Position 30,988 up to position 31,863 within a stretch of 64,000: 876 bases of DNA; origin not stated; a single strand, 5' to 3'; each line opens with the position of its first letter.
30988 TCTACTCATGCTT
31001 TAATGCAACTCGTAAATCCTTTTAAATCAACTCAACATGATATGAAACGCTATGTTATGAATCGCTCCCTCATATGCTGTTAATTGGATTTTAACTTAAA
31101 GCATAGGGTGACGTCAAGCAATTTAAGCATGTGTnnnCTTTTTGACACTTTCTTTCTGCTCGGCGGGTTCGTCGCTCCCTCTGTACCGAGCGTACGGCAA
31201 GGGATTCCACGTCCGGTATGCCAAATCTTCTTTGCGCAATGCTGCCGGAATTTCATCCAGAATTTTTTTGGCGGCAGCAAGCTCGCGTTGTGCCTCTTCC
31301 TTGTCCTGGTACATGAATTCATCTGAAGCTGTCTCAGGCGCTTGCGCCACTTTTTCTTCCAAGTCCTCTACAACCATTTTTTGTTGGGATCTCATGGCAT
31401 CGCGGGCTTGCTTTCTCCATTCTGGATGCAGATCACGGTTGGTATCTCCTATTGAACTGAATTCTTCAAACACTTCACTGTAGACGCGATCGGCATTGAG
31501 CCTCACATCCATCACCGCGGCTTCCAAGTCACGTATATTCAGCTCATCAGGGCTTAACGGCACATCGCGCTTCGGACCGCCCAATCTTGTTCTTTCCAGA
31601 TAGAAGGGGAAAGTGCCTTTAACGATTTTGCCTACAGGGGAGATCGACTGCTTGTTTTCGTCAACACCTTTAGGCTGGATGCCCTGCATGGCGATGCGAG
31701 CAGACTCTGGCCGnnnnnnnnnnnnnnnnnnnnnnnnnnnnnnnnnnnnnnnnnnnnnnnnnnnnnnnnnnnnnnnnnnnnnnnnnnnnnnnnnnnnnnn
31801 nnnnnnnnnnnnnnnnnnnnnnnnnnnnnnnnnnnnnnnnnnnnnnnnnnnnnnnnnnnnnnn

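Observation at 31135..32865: Divergent ATP-sulfurylase-fold protein with an unknown 180-aa tail in the aroH slot of the aro-trp supraoperon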

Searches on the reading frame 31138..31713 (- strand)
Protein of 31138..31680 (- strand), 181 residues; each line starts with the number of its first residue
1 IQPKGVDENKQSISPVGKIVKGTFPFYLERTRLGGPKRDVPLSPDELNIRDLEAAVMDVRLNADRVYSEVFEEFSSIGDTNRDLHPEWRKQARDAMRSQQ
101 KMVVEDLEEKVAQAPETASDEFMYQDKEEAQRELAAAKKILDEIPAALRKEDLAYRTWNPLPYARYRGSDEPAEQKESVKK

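Call 12: search_protein_representatives(protein=window:31138-31680:-)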
Query: 181 residues. Proteins with E-value up to 0.001 (for the whole library): 59; up to 1e-10: 43; up to 1e-30: 15. The best 59 are listed.
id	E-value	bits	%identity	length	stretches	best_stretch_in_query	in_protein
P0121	8.5e-70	250.9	65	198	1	1-174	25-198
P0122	3.7e-51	190.3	60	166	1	22-171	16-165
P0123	2.1e-44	168.3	58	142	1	31-171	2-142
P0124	4.3e-43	164.0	73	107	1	69-174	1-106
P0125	5.3e-41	157.2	61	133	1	10-141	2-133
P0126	8.4e-40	153.3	43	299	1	1-171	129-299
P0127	1.0e-39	153.0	57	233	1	1-131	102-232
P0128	1.0e-38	149.8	44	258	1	1-166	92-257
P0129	1.3e-38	149.4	53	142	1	1-133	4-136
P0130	9.3e-38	146.7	63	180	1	37-151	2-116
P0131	8.6e-37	143.5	45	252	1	1-167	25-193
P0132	1.2e-34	136.5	48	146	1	1-143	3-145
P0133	3.0e-34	135.2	65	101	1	75-173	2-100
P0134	1.8e-33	132.7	56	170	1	1-108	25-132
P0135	1.0e-31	127.0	45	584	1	1-167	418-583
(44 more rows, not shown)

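Call 22: find_homologous_proteins(query=P0135, max_evalue=1e-10)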
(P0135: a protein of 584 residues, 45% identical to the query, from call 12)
Query P0135 (584 aa): 6657 proteins with E <= 1e-10 among 8000 candidates; the best 120 are listed.
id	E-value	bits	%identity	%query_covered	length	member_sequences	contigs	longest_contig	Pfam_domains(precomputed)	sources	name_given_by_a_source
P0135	0.0e+0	1326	100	100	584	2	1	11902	PF14306.13,PF01747.24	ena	-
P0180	0.0e+0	1134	85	100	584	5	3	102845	PF14306.13,PF01747.24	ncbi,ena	-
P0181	0.0e+0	1102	81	100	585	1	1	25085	PF14306.13,PF01747.24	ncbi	-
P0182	0.0e+0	1070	79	100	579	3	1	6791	PF14306.13,PF01747.24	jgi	jgi:sulfate adenylyltransferase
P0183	0.0e+0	1070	81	96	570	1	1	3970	PF14306.13,PF01747.24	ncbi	-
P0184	0.0e+0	1064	80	100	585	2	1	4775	PF14306.13,PF01747.24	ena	-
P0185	0.0e+0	1064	81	96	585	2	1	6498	PF14306.13,PF01747.24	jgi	jgi:sulfate adenylyltransferase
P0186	0.0e+0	1059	81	97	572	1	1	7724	PF14306.13,PF01747.24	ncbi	-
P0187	0.0e+0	1058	79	100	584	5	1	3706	PF14306.13,PF01747.24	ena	-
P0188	0.0e+0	1056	80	97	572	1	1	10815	PF14306.13,PF01747.24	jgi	jgi:sulfate adenylyltransferase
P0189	0.0e+0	1055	81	95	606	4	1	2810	PF14306.13,PF01747.24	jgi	jgi:sulfate adenylyltransferase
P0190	0.0e+0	1053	78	100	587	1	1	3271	PF14306.13,PF01747.24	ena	-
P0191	0.0e+0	1050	80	97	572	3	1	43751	PF14306.13,PF01747.24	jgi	-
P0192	0.0e+0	1048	81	95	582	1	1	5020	PF14306.13,PF01747.24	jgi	jgi:sulfate adenylyltransferase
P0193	0.0e+0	1046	79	97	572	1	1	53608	PF14306.13,PF01747.24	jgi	jgi:sulfate adenylyltransferase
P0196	0.0e+0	1044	79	97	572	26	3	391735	PF14306.13,PF01747.24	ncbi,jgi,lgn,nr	ncbi:MAG TPA: sulfate adenylyltransferase [Candidatus Polarisedimenticolia bacterium]|jgi:sulfate ad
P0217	3.4e-244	830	64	95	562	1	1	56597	PF14306.13,PF01747.24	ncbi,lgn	-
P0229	3.0e-226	771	60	95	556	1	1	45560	PF14306.13,PF01747.24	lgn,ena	-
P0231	4.8e-225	767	59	94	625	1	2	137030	PF14306.13,PF01747.24,PF01206.23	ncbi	ncbi:MAG: sulfate adenylyltransferase [Candidatus Hydrothermarchaeales archaeon]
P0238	1.9e-221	755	58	95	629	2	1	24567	PF14306.13,PF01747.24,PF01206.23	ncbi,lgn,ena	-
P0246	6.5e-213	727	58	94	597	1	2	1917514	PF14306.13,PF01747.24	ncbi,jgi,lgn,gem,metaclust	jgi:sulfate adenylyltransferase|metaclust:\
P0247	2.8e-206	705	54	94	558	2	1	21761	PF14306.13,PF01747.24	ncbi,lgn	-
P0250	1.8e-186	639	50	95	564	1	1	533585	PF14306.13,PF01747.24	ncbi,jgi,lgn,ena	ncbi:MAG: sulfate adenylyltransferase [Candidatus Micrarchaeia archaeon]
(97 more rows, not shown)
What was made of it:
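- Nine listed members carry a C-terminal TusA domain (call 22).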

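Call 29: find_encoding_contigs(protein=P0196, flank=8000, max_places=2)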
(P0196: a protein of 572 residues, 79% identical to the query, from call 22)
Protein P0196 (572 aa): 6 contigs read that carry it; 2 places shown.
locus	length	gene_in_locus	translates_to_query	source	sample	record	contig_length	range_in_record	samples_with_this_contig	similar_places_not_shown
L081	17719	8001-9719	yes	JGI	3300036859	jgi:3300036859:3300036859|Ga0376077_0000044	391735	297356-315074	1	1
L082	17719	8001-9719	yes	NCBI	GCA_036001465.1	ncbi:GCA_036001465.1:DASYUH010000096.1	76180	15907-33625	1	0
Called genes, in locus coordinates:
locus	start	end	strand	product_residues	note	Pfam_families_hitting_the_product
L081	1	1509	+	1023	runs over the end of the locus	PF01433:Peptidase_M1 (weak)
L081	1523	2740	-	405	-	-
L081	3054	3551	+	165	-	PF04519:Bactofilin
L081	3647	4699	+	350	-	-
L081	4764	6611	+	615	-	PF00009:GTP_EFTU, PF22042:EF-G_D2, PF03144:GTP_EFTU_D2, PF00679:EFG_C, PF21018:BipA_C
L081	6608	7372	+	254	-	PF03009:GDPD, PF13653:GDPD_2 (weak)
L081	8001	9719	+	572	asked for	PF14306:PUA_2, PF01747:ATP-sulfurylase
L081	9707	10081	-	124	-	-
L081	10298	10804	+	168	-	PF07719:TPR_2 (faint), PF00515:TPR_1 (faint)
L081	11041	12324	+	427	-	PF00515:TPR_1 (faint), PF07719:TPR_2 (faint), PF13424:TPR_12 (faint), PF13428:TPR_14 (faint), PF13432:TPR_16 (faint), PF14559:TPR_19 (faint)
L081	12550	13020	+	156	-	-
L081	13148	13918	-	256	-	-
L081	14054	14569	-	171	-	-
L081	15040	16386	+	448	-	PF13372:Alginate_exp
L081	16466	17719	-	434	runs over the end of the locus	PF00275:EPSP_synthase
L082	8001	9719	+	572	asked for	PF14306:PUA_2, PF01747:ATP-sulfurylase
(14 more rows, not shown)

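Call 30: find_encoding_contigs(protein=P0231, flank=8000, max_places=2)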
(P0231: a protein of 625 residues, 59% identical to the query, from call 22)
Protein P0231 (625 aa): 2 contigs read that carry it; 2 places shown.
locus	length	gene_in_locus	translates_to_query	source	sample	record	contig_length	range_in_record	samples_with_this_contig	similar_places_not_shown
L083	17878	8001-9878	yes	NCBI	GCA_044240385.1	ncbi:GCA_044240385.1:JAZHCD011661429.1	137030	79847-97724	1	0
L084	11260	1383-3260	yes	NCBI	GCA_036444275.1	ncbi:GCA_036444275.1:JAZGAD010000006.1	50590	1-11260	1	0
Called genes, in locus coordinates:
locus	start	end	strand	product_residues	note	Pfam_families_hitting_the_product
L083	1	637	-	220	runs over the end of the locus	-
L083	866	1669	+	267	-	-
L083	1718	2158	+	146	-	-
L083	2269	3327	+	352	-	PF08378:NERD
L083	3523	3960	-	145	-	-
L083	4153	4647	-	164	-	-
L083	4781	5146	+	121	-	-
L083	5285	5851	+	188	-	-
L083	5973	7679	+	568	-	PF00890:FAD_binding_2, PF01266:DAO (faint), PF01946:Thi4 (faint), PF07992:Pyr_redox_2 (weak), PF02910:Succ_DH_flav_C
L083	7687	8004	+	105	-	PF00037:Fer4 (faint), PF12797:Fer4_2 (faint), PF12837:Fer4_6 (faint), PF13237:Fer4_10 (weak), PF12800:Fer4_4 (faint), PF13484:Fer4_16 (faint), PF12838:Fer4_7, PF13187:Fer4_9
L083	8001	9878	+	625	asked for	PF14306:PUA_2, PF01747:ATP-sulfurylase, PF01206:TusA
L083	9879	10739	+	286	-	PF03460:NIR_SIR_ferr, PF01077:NIR_SIR, PF13237:Fer4_10 (faint), PF14697:Fer4_21, PF12838:Fer4_7, PF13187:Fer4_9 (weak), PF00037:Fer4, PF12837:Fer4_6 (weak), +2 more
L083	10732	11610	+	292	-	PF03460:NIR_SIR_ferr, PF01077:NIR_SIR, PF13237:Fer4_10 (weak), PF12838:Fer4_7, PF13187:Fer4_9 (weak), PF12797:Fer4_2 (weak), PF00037:Fer4, PF12837:Fer4_6, +4 more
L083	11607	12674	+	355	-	PF04422:FrhB_FdhB_N, PF04432:FrhB_FdhB_C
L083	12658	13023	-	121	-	-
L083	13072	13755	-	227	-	-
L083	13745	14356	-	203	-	PF05239:PRC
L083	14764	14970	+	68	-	PF01381:HTH_3, PF13443:HTH_26 (weak)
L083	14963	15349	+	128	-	PF09946:DUF2178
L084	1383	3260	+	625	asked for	PF14306:PUA_2, PF01747:ATP-sulfurylase, PF01206:TusA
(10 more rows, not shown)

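Call 31: find_encoding_contigs(protein=P0246, flank=8000, max_places=2)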
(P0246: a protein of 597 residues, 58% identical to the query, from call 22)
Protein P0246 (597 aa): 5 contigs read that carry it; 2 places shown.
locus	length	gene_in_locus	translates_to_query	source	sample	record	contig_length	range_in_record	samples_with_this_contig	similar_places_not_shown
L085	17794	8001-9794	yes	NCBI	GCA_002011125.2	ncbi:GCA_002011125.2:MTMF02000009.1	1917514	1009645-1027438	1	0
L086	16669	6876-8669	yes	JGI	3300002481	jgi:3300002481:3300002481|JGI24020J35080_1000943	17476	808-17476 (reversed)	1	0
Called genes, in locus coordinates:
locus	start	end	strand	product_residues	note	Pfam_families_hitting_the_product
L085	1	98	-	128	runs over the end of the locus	PF00072:Response_reg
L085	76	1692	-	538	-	PF08448:PAS_4 (weak), PF01590:GAF, PF13185:GAF_2, PF13492:GAF_3 (weak), PF00512:HisKA, PF02518:HATPase_c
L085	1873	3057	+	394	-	PF00149:Metallophos, PF12850:Metallophos_2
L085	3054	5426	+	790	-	PF02463:SMC_N, PF13175:AAA_15, PF13304:AAA_21 (weak), PF13476:AAA_23, PF13514:AAA_27 (weak), PF13555:AAA_29 (weak), PF04423:Rad50_zn_hook (weak), PF13558:SbcC_Walker_B (weak)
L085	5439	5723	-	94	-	PF08734:GYD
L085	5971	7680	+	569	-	PF00890:FAD_binding_2, PF01266:DAO (faint), PF03486:HI0933_like (faint), PF07992:Pyr_redox_2 (weak), PF12831:FAD_oxidored (weak), PF02910:Succ_DH_flav_C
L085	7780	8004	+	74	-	PF12838:Fer4_7 (weak), PF00037:Fer4 (weak)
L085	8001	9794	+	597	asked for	PF14306:PUA_2, PF01747:ATP-sulfurylase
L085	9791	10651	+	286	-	PF03460:NIR_SIR_ferr, PF01077:NIR_SIR, PF14697:Fer4_21, PF00037:Fer4 (weak), PF12838:Fer4_7 (weak), PF13237:Fer4_10, PF00037:Fer4, PF12837:Fer4_6 (weak), +3 more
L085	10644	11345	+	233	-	PF03460:NIR_SIR_ferr, PF01077:NIR_SIR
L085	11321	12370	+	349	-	PF04422:FrhB_FdhB_N, PF04432:FrhB_FdhB_C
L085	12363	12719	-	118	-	PF01381:HTH_3 (weak)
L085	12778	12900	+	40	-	-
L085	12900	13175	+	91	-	PF26119:DUF8036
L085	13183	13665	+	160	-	PF03190:Thioredox_DsbH, PF00085:Thioredoxin, PF13899:Thioredoxin_7, PF13098:Thioredoxin_2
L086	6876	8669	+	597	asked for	PF14306:PUA_2, PF01747:ATP-sulfurylase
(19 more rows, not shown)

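Call 42: find_encoding_contigs(protein=P0250, flank=8000, max_places=1)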
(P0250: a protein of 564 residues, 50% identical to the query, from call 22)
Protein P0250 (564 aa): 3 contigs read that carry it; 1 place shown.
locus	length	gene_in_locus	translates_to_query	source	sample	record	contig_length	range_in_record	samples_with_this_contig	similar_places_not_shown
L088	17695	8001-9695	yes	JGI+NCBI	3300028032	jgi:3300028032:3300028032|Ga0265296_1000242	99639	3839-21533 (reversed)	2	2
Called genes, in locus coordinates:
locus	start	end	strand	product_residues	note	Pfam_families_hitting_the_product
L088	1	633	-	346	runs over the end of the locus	PF01154:HMG_CoA_synt_N (weak), PF08540:HMG_CoA_synt_C (faint), PF08541:ACP_syn_III_C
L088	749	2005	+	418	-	PF00368:HMG-CoA_red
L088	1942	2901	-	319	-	PF14528:LAGLIDADG_3 (weak)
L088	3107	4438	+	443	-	PF13489:Methyltransf_23 (faint), PF13847:Methyltransf_31 (weak), PF08242:Methyltransf_12, PF13649:Methyltransf_25 (faint)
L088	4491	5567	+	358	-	PF22700:MVD-like_N, PF00288:GHMP_kinases_N (weak), PF18376:MDD_C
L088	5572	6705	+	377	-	PF01966:HD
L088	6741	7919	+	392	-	PF00288:GHMP_kinases_N, PF08544:GHMP_kinases_C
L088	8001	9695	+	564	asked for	PF14306:PUA_2, PF01747:ATP-sulfurylase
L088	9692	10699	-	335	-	PF13487:HD_5, PF01966:HD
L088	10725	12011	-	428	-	-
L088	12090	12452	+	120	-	-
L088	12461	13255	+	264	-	PF12710:HAD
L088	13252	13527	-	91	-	-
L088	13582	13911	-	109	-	-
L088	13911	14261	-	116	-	-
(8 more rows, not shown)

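Call 43: find_encoding_contigs(protein=P0217, flank=8000, max_places=1)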
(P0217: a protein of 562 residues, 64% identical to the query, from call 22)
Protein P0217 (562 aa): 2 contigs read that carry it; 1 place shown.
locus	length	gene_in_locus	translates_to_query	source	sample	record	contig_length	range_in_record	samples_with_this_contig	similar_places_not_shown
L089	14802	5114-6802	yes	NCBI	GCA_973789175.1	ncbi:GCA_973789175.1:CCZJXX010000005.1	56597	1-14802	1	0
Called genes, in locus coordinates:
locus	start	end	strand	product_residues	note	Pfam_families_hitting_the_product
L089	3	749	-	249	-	?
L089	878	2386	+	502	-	PF01487:DHquinase_I, PF08501:Shikimate_dh_N, PF01488:Shikimate_DH (weak), PF18317:SDH_C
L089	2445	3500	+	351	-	PF00899:ThiF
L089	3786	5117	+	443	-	PF00291:PALP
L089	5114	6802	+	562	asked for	PF14306:PUA_2, PF01747:ATP-sulfurylase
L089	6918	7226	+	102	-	PF01909:NTP_transf_2, PF18765:Polbeta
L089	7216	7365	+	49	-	-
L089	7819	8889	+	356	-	PF13393:tRNA-synt_His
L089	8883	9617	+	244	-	PF01634:HisG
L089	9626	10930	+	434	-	PF00815:Histidinol_dh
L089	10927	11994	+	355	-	PF00155:Aminotran_1_2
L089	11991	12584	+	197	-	PF00475:IGPD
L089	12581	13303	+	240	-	PF00117:GATase, PF07685:GATase_3 (weak)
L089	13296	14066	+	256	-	PF00977:His_biosynth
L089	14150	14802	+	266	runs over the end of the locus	PF00977:His_biosynth, PF01207:Dus (faint), PF02581:TMP-TENI (faint), PF03060:NMO (faint)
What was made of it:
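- thiF-thrC-like (call 43)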

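Call 45: predict_structure(alignment_id=A3)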
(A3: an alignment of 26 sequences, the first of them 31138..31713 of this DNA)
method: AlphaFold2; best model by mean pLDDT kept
length: 192 residues; sequences in the alignment: 26
mean_pLDDT: 70.4   pTM: 0.40
mean pLDDT of the five models: 70.4, 69.7, 66.4, 61.4, 58.9
residues with pLDDT >= 90: 29; 70-90: 78; 50-70: 48; < 50: 37
segments of 3 or more residues with pLDDT < 50: 1-11, 88-93, 165-167, 181-192
pLDDT, mean of each block of 10 residues (from residue 1): 42 60 76 87 88 90 84 75 57 54 77 91 81 72 90 73 52 50 43 39
secondary structure, 60 per line:
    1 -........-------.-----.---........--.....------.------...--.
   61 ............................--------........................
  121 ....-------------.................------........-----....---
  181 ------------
elements in order: H2-9 H27-34 H37-40 H60-88 H97-124 H138-154 H161-168 H174-177
